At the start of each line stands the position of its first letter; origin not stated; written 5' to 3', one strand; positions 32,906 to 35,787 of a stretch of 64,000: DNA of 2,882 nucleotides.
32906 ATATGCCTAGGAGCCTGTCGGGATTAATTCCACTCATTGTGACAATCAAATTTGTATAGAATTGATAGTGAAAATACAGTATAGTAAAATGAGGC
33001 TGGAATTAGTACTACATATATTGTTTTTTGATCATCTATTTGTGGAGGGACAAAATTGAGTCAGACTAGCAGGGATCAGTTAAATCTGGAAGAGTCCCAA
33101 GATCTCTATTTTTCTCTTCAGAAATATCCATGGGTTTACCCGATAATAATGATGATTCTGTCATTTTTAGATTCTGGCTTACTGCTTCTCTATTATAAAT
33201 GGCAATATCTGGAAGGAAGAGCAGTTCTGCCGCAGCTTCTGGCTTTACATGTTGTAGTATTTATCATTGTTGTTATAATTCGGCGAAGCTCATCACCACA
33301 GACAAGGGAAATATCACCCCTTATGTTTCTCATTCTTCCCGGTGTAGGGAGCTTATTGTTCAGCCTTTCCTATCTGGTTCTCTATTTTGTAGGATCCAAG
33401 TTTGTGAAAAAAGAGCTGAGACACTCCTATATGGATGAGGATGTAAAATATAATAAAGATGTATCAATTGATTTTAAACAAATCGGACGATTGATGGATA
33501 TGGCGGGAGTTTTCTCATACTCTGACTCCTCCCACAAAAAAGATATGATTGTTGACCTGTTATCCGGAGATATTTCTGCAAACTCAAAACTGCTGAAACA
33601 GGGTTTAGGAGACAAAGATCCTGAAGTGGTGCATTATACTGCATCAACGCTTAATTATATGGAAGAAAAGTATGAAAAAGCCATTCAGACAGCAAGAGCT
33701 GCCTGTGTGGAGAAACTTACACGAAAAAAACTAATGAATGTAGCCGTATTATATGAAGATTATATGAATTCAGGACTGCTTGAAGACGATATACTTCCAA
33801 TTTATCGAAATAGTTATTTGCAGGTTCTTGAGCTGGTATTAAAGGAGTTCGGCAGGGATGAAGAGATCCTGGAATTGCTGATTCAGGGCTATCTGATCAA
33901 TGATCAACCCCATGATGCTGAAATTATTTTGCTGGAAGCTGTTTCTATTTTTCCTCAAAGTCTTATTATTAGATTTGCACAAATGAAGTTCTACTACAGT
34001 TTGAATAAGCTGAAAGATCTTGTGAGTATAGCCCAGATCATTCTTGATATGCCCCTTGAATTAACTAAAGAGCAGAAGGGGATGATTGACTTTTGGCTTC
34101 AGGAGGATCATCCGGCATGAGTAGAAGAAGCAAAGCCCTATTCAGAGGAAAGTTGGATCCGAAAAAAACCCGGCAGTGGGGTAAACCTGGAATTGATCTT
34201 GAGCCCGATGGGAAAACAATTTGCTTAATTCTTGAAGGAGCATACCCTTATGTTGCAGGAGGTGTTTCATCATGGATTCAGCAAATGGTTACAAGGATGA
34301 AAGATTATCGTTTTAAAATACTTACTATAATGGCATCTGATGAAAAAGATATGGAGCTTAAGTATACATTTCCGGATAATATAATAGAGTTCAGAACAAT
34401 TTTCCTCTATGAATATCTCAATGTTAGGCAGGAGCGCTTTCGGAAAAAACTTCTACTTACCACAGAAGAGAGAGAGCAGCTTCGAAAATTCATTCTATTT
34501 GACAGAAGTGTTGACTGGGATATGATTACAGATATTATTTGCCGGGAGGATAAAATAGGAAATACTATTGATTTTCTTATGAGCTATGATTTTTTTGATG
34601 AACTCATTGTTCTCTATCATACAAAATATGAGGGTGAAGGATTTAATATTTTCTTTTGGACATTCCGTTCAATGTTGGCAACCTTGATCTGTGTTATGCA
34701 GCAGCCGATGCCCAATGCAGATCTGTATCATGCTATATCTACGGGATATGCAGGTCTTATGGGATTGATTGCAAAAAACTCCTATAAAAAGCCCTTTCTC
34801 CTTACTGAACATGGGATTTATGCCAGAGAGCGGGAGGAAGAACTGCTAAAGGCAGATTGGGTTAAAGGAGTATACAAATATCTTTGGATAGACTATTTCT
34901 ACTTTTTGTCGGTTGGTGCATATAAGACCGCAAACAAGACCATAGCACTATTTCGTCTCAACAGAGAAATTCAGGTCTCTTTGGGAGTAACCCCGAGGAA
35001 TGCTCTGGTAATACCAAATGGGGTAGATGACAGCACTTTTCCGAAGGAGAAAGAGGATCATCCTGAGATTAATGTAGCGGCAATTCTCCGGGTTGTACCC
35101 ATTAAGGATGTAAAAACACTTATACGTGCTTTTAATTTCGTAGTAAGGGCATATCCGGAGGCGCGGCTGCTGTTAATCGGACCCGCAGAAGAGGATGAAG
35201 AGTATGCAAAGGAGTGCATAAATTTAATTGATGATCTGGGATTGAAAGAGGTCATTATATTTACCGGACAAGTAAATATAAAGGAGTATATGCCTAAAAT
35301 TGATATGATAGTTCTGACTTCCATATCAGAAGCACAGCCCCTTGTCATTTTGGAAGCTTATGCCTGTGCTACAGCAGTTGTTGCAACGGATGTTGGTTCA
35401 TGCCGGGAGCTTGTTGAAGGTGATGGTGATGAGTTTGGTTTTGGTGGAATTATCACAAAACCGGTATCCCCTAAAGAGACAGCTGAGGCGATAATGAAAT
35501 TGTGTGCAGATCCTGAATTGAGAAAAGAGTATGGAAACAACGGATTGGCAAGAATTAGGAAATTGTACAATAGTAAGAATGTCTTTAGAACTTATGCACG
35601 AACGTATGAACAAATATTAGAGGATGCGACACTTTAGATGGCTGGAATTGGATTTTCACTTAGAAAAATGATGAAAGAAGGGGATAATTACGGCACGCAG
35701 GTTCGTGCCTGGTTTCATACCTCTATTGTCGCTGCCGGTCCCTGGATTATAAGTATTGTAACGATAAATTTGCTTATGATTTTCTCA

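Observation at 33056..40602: Pel-type exopolysaccharide locus with a non-canonical layout and no pelA/B/C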

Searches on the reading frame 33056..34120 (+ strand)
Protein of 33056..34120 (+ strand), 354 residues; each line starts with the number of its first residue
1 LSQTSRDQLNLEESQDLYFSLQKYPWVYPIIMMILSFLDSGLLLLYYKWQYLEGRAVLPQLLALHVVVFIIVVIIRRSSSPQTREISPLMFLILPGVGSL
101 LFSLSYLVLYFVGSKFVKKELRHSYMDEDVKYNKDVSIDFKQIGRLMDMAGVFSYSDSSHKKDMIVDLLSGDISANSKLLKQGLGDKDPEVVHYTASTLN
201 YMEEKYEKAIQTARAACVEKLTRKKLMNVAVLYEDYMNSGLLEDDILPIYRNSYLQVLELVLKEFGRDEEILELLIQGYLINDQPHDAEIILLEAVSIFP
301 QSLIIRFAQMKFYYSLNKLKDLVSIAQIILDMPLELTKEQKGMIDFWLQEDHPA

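Call 3: search_protein_families(library=pfam, proteins=[window:33056-34120:+], max_evalue=0.1)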
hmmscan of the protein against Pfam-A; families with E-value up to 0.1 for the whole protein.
window:33056-34120:+ (354 aa): 3 families
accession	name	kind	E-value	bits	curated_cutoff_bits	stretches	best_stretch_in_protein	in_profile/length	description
PF06799.16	CGLD27-like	-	0.017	15.6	25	1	46-123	21-96/143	Conserved in the green lineage and diatoms 27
PF13428.12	TPR_14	-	0.019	16.1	23.5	0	270-308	2-40/44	Tetratricopeptide repeat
PF11846.14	Wzy_C_2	-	0.092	13.1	28.5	0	218-302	95-179/191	Virulence factor membrane-bound polymerase, C-terminal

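Call 4: search_protein_families(library=ncbifam, proteins=[window:33056-34120:+], max_evalue=0.1)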
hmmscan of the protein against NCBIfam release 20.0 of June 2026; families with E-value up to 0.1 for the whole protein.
window:33056-34120:+ (354 aa): 0 families

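Call 38: find_homologous_proteins(query=window:33056-34120:+)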
Query window:33056-34120:+ (354 aa): 28 proteins with E <= 0.001 among 3876 candidates.
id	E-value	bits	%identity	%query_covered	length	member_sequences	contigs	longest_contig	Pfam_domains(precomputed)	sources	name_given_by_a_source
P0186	1.1e-224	763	100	100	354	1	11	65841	-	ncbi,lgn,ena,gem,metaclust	metaclust:\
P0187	2.2e-224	762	100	100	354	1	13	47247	-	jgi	-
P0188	6.1e-214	728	95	100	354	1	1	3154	-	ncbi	-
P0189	3.7e-204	695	90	100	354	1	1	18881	-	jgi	jgi:amino acid transporter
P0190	2.1e-199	680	88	100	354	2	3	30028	-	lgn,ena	-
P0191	3.3e-199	679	88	100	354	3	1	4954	-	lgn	-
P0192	7.2e-199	678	87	100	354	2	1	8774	-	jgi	jgi:hypothetical protein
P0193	7.7e-196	668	86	100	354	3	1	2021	-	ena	-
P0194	9.8e-175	599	77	100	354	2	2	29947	-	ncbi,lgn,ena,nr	ncbi:MAG: hypothetical protein KAQ69_04960 [Spirochaetales bacterium]|nr:hypothetical protein [Spiro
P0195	3.6e-154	531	69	99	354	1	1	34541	-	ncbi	-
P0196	1.0e-128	447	59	98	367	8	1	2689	PF13428.13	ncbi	-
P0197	9.5e-128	444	58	96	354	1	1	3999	-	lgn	-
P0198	1.5e-122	427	55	99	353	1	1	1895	-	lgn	-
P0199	1.9e-118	414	88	60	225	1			-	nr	nr:hypothetical protein [Candidatus Brocadiales bacterium]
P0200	2.2e-113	397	63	82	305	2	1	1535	-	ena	-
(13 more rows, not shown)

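Call 46: predict_structure(alignment_id=A3)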
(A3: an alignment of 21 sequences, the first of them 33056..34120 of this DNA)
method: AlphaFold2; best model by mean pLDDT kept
length: 354 residues; sequences in the alignment: 21
mean_pLDDT: 77.8   pTM: 0.51
mean pLDDT of the five models: 77.8, 74.1, 73.8, 72.5, 71.3
residues with pLDDT >= 90: 110; 70-90: 150; 50-70: 51; < 50: 43
segments of 3 or more residues with pLDDT < 50: 1-6, 118-151, 352-354
pLDDT, mean of each block of 10 residues (from residue 1): 47 67 77 86 86 85 87 80 66 77 77 59 36 36 43 58 64 70 81 79 88 90 93 91 89 95 92 94 93 94 94 92 93 90 85 48
secondary structure, 60 per line:
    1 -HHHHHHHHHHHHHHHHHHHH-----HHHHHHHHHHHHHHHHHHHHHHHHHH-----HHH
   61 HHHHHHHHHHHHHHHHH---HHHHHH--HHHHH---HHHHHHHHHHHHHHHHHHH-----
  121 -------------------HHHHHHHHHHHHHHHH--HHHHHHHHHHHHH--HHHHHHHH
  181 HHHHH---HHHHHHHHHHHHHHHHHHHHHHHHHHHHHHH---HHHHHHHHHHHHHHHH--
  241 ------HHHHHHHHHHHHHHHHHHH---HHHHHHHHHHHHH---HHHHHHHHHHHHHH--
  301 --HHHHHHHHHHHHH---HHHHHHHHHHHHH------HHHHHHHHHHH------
elements in order: H2-21 H27-52 H58-77 H81-86 H89-93 H97-115 H140-155 H158-170 H173-185 H189-219 H223-238 H247-265 H269-281 H285-298 H303-315 H319-331 H338-348

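Call 50: search_solved_structures(query=A3, max_evalue=1)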
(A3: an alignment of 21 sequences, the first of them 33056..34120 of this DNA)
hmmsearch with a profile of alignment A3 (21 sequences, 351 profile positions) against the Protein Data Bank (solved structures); distinct sequences matched with E-value up to 1: 90 (the best 60 are shown).
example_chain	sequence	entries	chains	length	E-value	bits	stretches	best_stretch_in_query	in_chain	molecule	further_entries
9qhb_A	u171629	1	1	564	6.6e-21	78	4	264-336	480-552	Engineered tetratricopeptide repeat protein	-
8bu0_A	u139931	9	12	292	3.4e-14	55.9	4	267-330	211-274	Consensus tetratricopeptide repeat protein | Crystal structure of an 8-repeat consensus TPR superhelix with Zinc. | Monomer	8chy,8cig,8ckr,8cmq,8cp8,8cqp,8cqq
9qhc_A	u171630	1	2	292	8.9e-12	48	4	264-327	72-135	Engineered tetratricopeptide repeat protein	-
4y6c_A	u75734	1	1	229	6.6e-10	41.8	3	261-333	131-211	ANSERINA PUTATIVE KINESIN LIGHT chain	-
2wqh_A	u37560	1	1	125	1.1e-08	37.8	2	265-320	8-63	CTPR3Y3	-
8ch0_A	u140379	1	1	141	1.2e-07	34.4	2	268-328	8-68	Consensus tetratricopeptide repeat protein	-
2fo7_A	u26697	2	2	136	1.7e-07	33.9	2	265-325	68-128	SYNTHETIC CONSENSUS TPR PROTEIN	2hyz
4y6w_A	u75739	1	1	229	2e-07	33.7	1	261-333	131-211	NaB(AB)3ACb - light chain TPR-like repeats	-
1na0_A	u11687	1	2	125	1.3e-06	31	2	270-337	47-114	designed protein CTPR3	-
5i9f_A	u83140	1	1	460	1.6e-06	30.7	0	257-329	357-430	pentatricopeptide repeat protein dPPR-U10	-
5i9h_A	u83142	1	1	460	1.9e-06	30.5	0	257-330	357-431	pentatricopeptide repeat protein dPPR-U8G2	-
5i9d_A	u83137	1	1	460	3.8e-06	29.4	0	257-330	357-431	pentatricopeptide repeat protein dPPR-U8A2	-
5i9g_C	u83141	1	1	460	4.4e-06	29.2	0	257-329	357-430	pentatricopeptide repeat protein dPPR-U8C2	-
3kd7_A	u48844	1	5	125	2.8e-05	26.6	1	270-332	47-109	CTPR390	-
8sxe_C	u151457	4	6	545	5.2e-05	25.7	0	268-321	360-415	TPR repeat-containing protein PA4667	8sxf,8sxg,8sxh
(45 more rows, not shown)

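Call 53: fold_search(model_id=the predicted structure, library=pdb)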
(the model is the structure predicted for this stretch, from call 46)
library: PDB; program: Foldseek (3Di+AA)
matches with E <= 10: 1327; with E <= 0.001: 0
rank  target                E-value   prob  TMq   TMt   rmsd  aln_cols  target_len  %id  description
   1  2pl2_A                1.4e-03  1.00  0.36  0.62  11.8       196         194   16  Crystal structure of TTC0263: a thermophilic TPR protein in Thermus thermophilus HB27 (released 2008-03-04)
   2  6yyy_A                1.4e-03  1.00  0.24  0.20  13.0       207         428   14  Aspartyl/Asparaginyl beta-hydroxylase (AspH) oxygenase and TPR domains in complex with manganese, 4,4-dimethyl-2-oxogl (released 2021-03-17)
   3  8re6_A                2.1e-03  1.00  0.30  0.25  11.5       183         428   15  Aspartyl/Asparaginyl beta-hydroxylase (AspH) R735Q variant in complex with Mn, 2-oxoglutarate and a Factor X derived p (released 2024-12-18)
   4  5jqy_A                2.2e-03  1.00  0.25  0.21  13.0       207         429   14  Aspartyl/Asparaginyl beta-hydroxylase (AspH)oxygenase and TPR domains in complex with manganese, N-oxalylglycine and f (released 2017-05-24)
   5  4r7s                  2.9e-03  1.00  0.32  0.43  11.2       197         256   15  Crystal structure of a tetratricopeptide repeat protein (PARMER_03812) from Parabacteroides merdae ATCC 43184 at 2.39 A  (released 2014-10-01)
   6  7e6j_A                3.0e-03  1.00  0.29  0.25  11.5       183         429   15  Aspartyl/Asparaginyl beta-hydroxylase (AspH) H725A in complex with Factor X peptide fragment (39mer-4Ser) (released 2021-06-30)
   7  6q9f_A                3.3e-03  1.00  0.32  0.27  11.4       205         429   15  Aspartyl/Asparaginyl beta-hydroxylase (AspH) H679A in complex with Mn, NOG and Factor X peptide fragment (39mer-4Ser) (released 2020-01-15)
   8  8re8_A                3.6e-03  1.00  0.30  0.25  11.4       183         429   15  Aspartyl/Asparaginyl beta-hydroxylase (AspH) R688Q variant in complex with Mn, (3R)-methyl-2-oxoglutarate and a Factor (released 2024-12-18)
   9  8chy                  3.9e-03  1.00  0.24  0.31  14.1       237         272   14  Crystal structure of an 8-repeat consensus TPR superhelix with Zinc. (released 2024-02-21)
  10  7yb9_A                4.1e-03  1.00  0.32  0.27  11.4       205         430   15  Aspartyl/Asparaginyl beta-hydroxylase (AspH) oxygenase and TPR domains in complex with L-2-hydroxyglutarate and factor (released 2023-07-05)
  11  8re7_A                4.3e-03  1.00  0.22  0.18  13.4       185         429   14  Aspartyl/Asparaginyl beta-hydroxylase (AspH) R735W variant in complex with Mn, 2-oxoglutarate and a Factor X derived p (released 2024-12-18)
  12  9qhc_B                4.9e-03  1.00  0.26  0.33  13.6       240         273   13  Crystal structure of 8-repeat CTPR protein with eliminated coordination sites (released 2025-10-22)
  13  8re5_A                7.2e-03  1.00  0.32  0.27  11.2       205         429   15  Aspartyl/Asparaginyl beta-hydroxylase (AspH) R735Q variant in complex with Mn, 2-oxosuberate and a Factor X derived pe (released 2024-12-18)
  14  6vbu_8                7.9e-03  1.00  0.31  0.24  11.6       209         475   12  Structure of the bovine BBSome complex (released 2020-01-29)
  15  4kyo_B                7.9e-03  1.00  0.27  0.33  15.8       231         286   13  Alanine-glyoxylate aminotransferase variant K390A in complex with the TPR domain of human Pex5p (released 2014-11-19)
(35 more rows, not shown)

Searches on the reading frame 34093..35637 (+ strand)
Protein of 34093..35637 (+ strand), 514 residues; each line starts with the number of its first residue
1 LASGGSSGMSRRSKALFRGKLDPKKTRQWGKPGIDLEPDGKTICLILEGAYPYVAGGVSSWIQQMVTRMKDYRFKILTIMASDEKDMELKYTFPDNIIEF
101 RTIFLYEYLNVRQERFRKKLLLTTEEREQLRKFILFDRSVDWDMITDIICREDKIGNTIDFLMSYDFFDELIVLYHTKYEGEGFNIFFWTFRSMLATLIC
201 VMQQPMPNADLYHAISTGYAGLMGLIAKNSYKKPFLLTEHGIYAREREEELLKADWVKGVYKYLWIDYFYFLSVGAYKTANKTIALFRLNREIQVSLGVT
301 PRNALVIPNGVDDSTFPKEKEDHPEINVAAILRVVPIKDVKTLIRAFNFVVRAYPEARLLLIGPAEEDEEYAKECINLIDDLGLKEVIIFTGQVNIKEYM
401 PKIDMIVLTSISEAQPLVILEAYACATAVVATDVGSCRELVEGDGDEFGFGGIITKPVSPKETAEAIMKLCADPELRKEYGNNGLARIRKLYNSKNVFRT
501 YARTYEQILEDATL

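Call 3: search_protein_families(library=pfam, proteins=[window:34093-35637:+], max_evalue=0.1)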
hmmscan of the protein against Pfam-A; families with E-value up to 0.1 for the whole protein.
window:34093-35637:+ (514 aa): 6 families
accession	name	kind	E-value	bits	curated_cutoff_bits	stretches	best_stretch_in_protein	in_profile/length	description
PF11997.14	DUF3492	-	1.6e-74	251.5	23.3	1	42-300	2-266/268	Domain of unknown function (DUF3492)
PF00534.26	Glycos_transf_1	-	5.7e-29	101.3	26.4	1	315-484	5-169/172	Glycosyl transferases group 1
PF13692.12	Glyco_trans_1_4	-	3.4e-25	89.4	27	1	333-473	9-142/142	Glycosyl transferases group 1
PF13439.12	Glyco_transf_4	-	1.5e-08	35.3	28.5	1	193-314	66-169/170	Glycosyltransferase Family 4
PF13524.12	Glyco_trans_1_2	-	0.0011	19.3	25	1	419-500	67-141/144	Glycosyl transferase-like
PF13579.12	Glyco_trans_4_4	-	0.014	16.2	29.7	1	206-310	69-158/158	Glycosyl transferase 4-like domain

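Call 4: search_protein_families(library=ncbifam, proteins=[window:34093-35637:+], max_evalue=0.1)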
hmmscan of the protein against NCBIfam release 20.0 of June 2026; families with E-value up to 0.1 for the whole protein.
window:34093-35637:+ (514 aa): 28 families (the best 25 are shown)
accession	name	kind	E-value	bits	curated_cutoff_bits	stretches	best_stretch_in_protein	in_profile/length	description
NF038011.1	PelF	equivalog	2.4e-114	383.1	100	1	43-505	2-489/489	GT4 family glycosyltransferase PelF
TIGR03088.1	stp2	hypoth_equivalog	3.4e-28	98.8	409.05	1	239-509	111-374/374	TIGR03088 family PEP-CTERM/XrtA system glycosyltransferase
NF041876.1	EPS_EpsE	equivalog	6.9e-24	84.8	400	1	284-495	167-383/389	exopolysaccharide biosynthesis GT4 family glycosyltransferase EpsE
TIGR03999.1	thiol_BshA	equivalog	2.5e-20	72.7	273.7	1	303-509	168-374/375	N-acetyl-alpha-D-glucosaminyl L-malate synthase BshA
TIGR02149.1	glgA_Coryne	subfamily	7.1e-18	64.9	302.4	1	201-509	76-391/391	glycogen synthase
NF041010.1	glycosy_Agl16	equivalog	3.5e-17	62.3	575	1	277-499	131-342/352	glycosylation protein Agl16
TIGR04063.1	stp3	hypoth_equivalog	1.8e-16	60.1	442.05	1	294-509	172-396/397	TIGR04063 family PEP-CTERM/XrtA system glycosyltransferase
NF038229.1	Glyco4_Geo_Pelo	equivalog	3.8e-15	55.7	400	1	304-509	135-337/338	GPMC system family 4 glycosyltransferase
NF038255.1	exopoly_VpsD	equivalog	1.1e-14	54.2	300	1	302-509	177-380/381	VpsD family glycosyltransferase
TIGR03449.1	mycothiol_MshA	equivalog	5.6e-13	48.5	462.5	1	328-492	223-388/406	D-inositol-3-phosphate glycosyltransferase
NF047684.1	TeichurnBiosyTuaC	equivalog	5.8e-13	48.5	550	1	380-509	264-390/391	teichuronic acid biosynthesis protein TuaC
NF047880.1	glyco_SdgA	exception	2.2e-12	46.3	800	1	320-499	310-481/488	serine-aspartate repeat adhesin O-glycosyltransferase SdgA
NF050063.1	ProtGlycPglJ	equivalog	5.3e-11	42.3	500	1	317-492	183-351/363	N-acetylgalactosamine-N,N'-diacetylbacillosaminyl-diphospho-undecaprenol 4-alpha-N-acetylgalactosaminyltransferase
TIGR04047.1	MSMEG_0565_glyc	hypoth_equivalog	7.2e-11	41.8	259.85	1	303-484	160-351/373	MSMEG_0565 family glycosyltransferase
NF046085.1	XrtY_assoc_Gly1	equivalog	5.5e-10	38.6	400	1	297-510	177-386/387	XrtY-associated glycosyltransferase XYAG1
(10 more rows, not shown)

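Call 71: list_cluster_members(proteins=[window:34117-35637:+, window:35638-37368:+, window:37463-39319:-, window:43859-44422:-, window:54736-56958:+])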
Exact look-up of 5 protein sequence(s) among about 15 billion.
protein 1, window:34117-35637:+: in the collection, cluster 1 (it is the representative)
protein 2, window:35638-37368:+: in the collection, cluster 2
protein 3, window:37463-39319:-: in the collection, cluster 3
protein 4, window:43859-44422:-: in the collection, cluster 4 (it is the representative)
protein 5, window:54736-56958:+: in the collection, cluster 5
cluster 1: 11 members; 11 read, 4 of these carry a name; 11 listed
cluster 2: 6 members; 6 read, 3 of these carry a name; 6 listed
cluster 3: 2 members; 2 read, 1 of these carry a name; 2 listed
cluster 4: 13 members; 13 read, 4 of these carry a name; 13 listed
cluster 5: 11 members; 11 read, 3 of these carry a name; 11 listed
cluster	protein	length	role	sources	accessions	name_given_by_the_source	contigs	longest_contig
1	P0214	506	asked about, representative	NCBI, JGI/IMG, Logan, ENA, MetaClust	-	\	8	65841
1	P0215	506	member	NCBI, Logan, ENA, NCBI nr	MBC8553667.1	MAG: GT4 family glycosyltransferase PelF [Candidatus Brocadiales bacterium] | GT4 family glycosyltransferase PelF [Candidatus Brocadiales bacterium]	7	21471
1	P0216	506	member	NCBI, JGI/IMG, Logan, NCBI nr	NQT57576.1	MAG: GT4 family glycosyltransferase PelF [Bacteroidetes bacterium] | GT4 family glycosyltransferase PelF [Bacteroidota bacterium]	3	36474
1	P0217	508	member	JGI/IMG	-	polysaccharide biosynthesis protein PelF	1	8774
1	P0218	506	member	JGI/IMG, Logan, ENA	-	-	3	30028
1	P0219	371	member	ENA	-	-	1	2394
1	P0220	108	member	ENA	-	-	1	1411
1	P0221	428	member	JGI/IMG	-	-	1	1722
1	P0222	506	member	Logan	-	-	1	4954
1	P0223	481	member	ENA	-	-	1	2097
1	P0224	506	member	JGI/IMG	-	-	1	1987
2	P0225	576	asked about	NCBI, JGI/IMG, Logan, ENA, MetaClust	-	\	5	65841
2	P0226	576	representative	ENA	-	-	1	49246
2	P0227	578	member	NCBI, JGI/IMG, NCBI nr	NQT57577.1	MAG: exopolysaccharide Pel transporter PelG [Bacteroidetes bacterium] | exopolysaccharide Pel transporter PelG [Bacteroidota bacterium]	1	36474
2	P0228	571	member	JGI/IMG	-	polysaccharide biosynthesis protein PelG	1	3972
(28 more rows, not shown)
